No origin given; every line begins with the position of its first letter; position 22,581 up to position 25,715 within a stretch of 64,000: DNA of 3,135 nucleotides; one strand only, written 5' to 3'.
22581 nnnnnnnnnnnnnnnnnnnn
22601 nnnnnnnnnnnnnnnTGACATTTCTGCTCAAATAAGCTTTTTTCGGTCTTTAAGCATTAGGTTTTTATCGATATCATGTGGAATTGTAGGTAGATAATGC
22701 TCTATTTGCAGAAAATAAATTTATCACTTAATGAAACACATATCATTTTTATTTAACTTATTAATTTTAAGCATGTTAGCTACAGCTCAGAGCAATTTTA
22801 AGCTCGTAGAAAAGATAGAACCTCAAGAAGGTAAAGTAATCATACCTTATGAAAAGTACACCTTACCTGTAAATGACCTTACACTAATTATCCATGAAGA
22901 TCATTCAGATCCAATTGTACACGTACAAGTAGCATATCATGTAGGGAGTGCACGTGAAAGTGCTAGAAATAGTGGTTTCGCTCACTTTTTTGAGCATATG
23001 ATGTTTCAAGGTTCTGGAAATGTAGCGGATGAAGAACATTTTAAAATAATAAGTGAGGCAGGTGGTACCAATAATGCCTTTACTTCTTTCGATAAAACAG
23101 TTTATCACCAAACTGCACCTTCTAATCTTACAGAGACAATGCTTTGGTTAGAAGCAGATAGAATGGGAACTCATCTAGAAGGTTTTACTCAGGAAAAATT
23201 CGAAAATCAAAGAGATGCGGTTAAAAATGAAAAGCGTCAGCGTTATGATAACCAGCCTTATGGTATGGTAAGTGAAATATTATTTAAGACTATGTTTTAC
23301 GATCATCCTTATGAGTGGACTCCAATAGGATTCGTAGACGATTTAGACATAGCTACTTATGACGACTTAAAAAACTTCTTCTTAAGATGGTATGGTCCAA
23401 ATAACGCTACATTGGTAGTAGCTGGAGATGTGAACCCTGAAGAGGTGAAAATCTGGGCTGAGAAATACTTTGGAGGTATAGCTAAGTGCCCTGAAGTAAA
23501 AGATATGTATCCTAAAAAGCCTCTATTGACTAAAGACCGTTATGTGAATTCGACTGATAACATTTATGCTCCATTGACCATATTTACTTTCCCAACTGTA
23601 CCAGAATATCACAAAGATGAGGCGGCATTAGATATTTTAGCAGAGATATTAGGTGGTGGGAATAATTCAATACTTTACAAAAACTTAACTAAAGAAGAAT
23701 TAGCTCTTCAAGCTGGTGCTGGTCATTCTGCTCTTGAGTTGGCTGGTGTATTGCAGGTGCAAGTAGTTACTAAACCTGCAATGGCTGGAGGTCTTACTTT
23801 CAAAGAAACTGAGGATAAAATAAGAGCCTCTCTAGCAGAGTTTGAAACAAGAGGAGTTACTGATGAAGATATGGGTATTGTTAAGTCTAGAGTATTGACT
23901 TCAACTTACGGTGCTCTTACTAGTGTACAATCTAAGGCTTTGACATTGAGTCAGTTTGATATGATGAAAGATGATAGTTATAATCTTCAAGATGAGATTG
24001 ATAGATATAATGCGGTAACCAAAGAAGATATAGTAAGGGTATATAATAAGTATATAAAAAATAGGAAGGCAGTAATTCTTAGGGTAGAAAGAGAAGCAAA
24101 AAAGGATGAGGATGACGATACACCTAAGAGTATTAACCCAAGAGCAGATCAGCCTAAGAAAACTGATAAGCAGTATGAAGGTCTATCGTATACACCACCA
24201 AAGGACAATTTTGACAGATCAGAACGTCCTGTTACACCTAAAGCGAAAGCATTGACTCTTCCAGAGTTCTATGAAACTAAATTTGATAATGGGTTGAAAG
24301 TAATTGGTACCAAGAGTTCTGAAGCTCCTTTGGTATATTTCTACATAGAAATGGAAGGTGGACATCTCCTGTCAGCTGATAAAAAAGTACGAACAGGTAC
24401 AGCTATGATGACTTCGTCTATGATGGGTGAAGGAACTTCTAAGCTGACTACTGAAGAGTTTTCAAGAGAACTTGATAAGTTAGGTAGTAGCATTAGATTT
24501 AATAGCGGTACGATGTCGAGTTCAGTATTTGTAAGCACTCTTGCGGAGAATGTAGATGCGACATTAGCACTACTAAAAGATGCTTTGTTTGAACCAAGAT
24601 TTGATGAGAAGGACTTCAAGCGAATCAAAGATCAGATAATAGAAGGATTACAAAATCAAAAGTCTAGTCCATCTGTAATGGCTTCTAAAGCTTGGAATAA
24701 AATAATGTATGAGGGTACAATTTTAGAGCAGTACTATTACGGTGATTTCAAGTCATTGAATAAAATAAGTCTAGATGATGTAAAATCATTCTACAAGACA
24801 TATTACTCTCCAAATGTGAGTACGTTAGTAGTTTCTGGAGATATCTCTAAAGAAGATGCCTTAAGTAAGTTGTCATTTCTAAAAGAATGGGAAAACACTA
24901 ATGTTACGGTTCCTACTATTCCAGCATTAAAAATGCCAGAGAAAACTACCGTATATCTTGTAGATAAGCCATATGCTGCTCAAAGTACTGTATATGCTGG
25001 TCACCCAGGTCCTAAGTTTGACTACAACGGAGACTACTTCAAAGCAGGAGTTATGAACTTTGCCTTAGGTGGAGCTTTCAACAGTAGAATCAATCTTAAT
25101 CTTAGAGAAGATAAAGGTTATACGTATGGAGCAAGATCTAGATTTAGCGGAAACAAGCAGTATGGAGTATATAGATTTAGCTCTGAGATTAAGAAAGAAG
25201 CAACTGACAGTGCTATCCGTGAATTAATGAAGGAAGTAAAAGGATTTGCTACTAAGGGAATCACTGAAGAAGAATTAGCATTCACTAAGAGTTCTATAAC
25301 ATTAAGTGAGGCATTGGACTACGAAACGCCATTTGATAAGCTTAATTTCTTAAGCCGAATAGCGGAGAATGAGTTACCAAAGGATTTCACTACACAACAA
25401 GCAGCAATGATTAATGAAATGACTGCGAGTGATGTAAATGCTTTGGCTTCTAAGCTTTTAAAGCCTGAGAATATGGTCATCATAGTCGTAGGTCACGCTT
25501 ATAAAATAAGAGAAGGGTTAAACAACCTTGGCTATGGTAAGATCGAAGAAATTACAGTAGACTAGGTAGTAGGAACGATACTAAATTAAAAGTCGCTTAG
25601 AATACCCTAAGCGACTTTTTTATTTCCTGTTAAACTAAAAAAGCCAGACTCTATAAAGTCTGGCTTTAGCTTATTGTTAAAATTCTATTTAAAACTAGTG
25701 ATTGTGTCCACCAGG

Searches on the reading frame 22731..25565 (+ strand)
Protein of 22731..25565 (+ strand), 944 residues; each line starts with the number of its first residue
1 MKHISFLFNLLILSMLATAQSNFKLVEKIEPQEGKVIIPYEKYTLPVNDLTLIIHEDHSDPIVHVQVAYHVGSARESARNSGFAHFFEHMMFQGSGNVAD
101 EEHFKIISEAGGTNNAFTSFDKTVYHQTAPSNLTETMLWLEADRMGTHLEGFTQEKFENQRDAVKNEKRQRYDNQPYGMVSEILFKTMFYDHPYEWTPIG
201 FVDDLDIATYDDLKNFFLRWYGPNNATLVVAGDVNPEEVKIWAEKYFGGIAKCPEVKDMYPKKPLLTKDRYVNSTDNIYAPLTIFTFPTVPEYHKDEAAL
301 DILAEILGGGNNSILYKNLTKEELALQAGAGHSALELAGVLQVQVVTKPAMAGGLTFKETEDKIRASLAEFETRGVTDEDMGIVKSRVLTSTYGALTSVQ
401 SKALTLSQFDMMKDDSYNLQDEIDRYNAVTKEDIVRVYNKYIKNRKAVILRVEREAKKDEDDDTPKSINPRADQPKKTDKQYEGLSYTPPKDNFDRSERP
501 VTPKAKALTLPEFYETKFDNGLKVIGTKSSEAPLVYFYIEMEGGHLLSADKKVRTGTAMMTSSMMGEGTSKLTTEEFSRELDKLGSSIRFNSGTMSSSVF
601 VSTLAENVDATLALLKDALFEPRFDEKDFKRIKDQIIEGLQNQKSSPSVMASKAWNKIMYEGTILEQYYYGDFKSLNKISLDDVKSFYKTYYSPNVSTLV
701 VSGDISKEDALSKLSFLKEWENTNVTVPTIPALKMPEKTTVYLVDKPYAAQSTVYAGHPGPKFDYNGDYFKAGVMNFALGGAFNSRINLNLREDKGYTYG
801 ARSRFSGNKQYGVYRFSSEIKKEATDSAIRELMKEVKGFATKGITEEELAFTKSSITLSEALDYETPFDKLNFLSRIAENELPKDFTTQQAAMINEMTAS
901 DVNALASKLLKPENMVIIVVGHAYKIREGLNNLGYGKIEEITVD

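Call 6: search_protein_families(library=pfam, max_evalue=1, proteins=[window:22731-25565:+])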
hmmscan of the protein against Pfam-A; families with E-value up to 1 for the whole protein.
window:22731-25565:+ (944 aa): 3 families
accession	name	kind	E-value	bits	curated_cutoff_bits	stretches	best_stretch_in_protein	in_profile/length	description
PF05193.26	Peptidase_M16_C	-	6.4e-69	231.9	23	2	209-385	3-178/181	Peptidase M16 inactive domain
PF00675.25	Peptidase_M16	-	4e-33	114.8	22.3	2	54-194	4-141/149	Insulinase (Peptidase family M16)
PF16187.10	Peptidase_M16_M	-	0.031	13.8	29.7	0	614-663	225-275/284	Middle or third domain of peptidase_M16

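Call 7: search_protein_families(library=ncbifam, max_evalue=1, proteins=[window:22731-25565:+])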
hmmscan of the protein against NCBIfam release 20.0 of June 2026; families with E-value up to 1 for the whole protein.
window:22731-25565:+ (944 aa): 4 families
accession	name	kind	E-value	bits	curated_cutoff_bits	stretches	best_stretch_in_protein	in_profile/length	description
NF047422.1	YfmF_fam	equivalog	9e-41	140.1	285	2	598-909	88-401/412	EF-P 5-aminopentanol modification-associated protein YfmF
NF047421.1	YfmH_fam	equivalog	6.2e-33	114.6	250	2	77-454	56-423/425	EF-P 5-aminopentanol modification-associated protein YfmH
NF011681.0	PRK15101.1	equivalog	2.2e-14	52.5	765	2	6-252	10-257/961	pitrilysin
TIGR02110.1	PQQ_syn_pqqF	equivalog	5.6e-07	28.7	320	1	71-126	30-86/697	pyrroloquinoline quinone biosynthesis protein PqqF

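Call 36: find_related_loci(query=window:22731-25565:+, collection=genome_contigs, flank=5000)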
Query window:22731-25565:+ (944 aa) in genome_contigs; peptide patterns used: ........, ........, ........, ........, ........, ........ (x = any residue, [..] = any of these).
600 stretches matched a pattern (row limit reached: there are more); 597 encode a relative of the query (tblastn E <= 1e-3); the best 80 are kept; 80 distinct loci.
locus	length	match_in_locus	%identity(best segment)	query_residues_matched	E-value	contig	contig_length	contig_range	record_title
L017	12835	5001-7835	75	1-944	0e+0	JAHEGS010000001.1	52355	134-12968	MAG: Bacteroidetes bacterium isolate Ww421 NODE_618_length_52355_cov_4.326416, whole genome shotgun sequence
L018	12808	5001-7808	64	4-941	0e+0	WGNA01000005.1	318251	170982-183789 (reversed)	MAG: Bacteroidetes bacterium isolate RI_134 c_000000099869, whole genome shotgun sequence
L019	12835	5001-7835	76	1-944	0e+0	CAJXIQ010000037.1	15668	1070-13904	MAG TPA_asm: uncultured Bacteroidetes bacterium isolate SRR5268667_bin.63_MetaBAT_v2.12.1_MAG genome assembly, contig: N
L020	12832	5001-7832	80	1-944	0e+0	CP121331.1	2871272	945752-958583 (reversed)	MAG: Sphingobacteriales bacterium isolate NCC532_bact_6916 chromosome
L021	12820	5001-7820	49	4-944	0e+0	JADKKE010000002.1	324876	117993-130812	MAG: Bacteroidetes bacterium isolate Vibo_18-Q3-R45-57_MAXAC.083 tig00004163-10-3243870, whole genome shotgun sequence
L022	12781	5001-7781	49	10-944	0e+0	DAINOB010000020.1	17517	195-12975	MAG TPA_asm: Cytophagales bacterium isolate CTOTU7326 NODE_3813_length_17517_cov_5.377677, whole genome shotgun sequence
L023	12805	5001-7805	49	1-939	0e+0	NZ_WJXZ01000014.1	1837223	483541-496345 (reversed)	Larkinella terrae strain KCTC 52001 kctcs2001_14, whole genome shotgun sequence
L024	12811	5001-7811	47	1-939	0e+0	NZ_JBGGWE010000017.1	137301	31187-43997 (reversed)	Fibrella arboris strain Tmos10 contig17, whole genome shotgun sequence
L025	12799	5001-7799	48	7-943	0e+0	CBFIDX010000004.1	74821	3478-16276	MAG: Flavobacteriales bacterium isolate Co_bin_739_strict genome assembly, contig: Co_bin_739_strict_c4, whole genome sh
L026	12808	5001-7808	47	1-939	0e+0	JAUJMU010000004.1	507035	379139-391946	MAG: Cytophagales bacterium isolate YX1bin7 opera_contig_23, whole genome shotgun sequence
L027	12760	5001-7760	47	25-940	0e+0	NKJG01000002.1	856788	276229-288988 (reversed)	MAG: Bacteroidetes bacterium B1(2017) isolate B1 NODE_11, whole genome shotgun sequence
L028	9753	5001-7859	45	1-944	0e+0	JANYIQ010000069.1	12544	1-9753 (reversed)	MAG: Bacteroidia bacterium isolate GL140_3_metabinner_119 GL140_3_k141_21517, whole genome shotgun sequence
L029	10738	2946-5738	46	25-944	0e+0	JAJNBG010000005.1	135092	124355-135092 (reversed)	MAG: Bacteroidetes bacterium isolate C_No_T20_B_bin.102 scaffold_81, whole genome shotgun sequence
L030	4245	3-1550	76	48-944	0e+0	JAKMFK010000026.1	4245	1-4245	MAG: Bacteroidia bacterium isolate MOX_bin70 PPB.contigs.fa_k127_473688, whole genome shotgun sequence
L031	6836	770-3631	46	1-944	0e+0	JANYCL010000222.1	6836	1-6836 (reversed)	MAG: Sphingobacteriaceae bacterium isolate 336R_metabinner_153_sub 336R_k141_537879, whole genome shotgun sequence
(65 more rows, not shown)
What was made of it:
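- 22731..25565 (+): Intact downstream neighbour (M16 family peptidase). It is the conserved synteny anchor. It was used to fetch the related species (call 36).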

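Call 45: search_protein_families(library=pfam, max_evalue=0.1, proteins=[L018:3591-4826:+, L019:3819-4916:+])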
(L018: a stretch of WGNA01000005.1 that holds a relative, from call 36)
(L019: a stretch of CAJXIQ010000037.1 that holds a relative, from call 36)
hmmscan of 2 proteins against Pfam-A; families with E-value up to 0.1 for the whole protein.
L018:3591-4826:+ (411 aa): 2 families
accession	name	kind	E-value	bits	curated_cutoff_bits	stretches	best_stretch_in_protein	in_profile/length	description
PF05036.18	SPOR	-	0.00041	21.1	21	1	337-395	2-62/76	SPOR domain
PF02412.23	TSP_3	-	0.011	15.9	25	1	209-225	15-31/36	Thrombospondin type 3 repeat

L019:3819-4916:+ (365 aa): 2 families
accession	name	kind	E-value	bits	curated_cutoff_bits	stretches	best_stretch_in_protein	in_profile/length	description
PF13505.12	OMP_b-brl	-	3.3e-06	27.8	28.7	1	7-172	3-164/175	Outer membrane protein beta-barrel domain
PF02119.21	FlgI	-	0.082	12.2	25.3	0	192-241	288-338/343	Flagellar P-ring protein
